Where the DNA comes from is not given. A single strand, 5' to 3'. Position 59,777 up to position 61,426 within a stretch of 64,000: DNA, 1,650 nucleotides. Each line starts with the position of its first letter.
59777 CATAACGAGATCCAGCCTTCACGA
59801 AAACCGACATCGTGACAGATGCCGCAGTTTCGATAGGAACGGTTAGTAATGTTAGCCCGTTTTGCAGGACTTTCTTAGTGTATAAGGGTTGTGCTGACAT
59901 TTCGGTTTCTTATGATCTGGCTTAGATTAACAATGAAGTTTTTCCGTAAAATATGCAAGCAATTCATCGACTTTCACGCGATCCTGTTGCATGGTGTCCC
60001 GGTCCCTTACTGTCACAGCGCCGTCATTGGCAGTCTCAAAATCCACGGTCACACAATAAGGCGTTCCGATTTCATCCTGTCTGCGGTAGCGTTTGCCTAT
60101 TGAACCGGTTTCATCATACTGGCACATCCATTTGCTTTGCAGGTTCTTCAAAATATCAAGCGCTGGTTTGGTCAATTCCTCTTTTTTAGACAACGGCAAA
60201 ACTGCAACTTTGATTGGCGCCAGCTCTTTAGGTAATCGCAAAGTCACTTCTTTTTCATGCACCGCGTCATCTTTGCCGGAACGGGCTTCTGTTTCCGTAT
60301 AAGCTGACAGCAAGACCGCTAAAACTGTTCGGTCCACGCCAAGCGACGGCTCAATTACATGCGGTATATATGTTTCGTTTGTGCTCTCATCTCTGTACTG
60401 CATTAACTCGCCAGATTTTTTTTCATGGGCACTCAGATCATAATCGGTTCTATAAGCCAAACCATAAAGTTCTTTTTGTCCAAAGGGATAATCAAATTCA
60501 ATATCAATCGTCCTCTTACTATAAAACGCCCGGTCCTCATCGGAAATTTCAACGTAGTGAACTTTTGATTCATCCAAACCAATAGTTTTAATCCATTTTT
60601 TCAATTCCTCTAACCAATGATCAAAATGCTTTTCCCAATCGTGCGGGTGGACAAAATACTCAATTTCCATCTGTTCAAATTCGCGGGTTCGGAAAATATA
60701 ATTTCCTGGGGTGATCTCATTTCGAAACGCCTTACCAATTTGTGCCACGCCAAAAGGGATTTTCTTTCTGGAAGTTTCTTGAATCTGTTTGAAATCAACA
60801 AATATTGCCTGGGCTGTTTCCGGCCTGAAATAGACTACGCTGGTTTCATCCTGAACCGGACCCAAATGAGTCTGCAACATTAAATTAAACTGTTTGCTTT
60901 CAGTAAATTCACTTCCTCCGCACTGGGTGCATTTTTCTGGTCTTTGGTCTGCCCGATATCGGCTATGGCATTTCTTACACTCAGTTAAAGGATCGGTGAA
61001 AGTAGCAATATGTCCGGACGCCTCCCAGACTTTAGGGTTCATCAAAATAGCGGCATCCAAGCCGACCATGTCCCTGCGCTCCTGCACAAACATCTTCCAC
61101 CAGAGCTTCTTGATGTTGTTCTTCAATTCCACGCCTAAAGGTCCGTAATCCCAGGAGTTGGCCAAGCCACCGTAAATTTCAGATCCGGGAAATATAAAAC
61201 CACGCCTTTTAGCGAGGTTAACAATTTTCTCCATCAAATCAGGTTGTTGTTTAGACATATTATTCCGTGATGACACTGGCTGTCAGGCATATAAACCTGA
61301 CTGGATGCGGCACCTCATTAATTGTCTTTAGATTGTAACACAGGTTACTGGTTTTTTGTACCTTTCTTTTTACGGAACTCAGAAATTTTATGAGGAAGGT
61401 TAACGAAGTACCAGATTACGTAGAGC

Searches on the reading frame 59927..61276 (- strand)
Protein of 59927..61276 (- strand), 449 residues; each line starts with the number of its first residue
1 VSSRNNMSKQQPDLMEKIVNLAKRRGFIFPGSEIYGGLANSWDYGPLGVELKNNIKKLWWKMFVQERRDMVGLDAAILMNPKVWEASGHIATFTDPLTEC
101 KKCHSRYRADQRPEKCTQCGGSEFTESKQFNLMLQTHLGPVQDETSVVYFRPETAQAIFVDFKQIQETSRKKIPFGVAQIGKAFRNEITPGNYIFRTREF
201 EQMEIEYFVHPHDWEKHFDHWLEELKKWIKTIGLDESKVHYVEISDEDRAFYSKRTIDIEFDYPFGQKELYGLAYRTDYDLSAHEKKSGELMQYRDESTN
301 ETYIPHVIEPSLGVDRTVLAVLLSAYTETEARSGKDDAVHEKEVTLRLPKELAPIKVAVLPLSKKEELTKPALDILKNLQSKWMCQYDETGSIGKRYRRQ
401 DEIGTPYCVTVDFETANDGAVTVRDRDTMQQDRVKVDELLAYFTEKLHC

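Call 98: search_protein_families(library=pfam, proteins=[window:59927-61276:-], max_evalue=1e-8)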
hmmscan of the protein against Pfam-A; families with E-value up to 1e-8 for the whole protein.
window:59927-61276:- (449 aa): 2 families
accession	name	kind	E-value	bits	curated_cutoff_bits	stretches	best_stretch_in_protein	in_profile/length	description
PF03129.25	HGTP_anticodon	-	1.6e-22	79.9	21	1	356-445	1-93/94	Anticodon binding domain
PF00587.30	tRNA-synt_2b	-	7.5e-13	49.4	29.3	1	146-322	9-176/179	tRNA synthetase class II core domain (G, H, P, S and T)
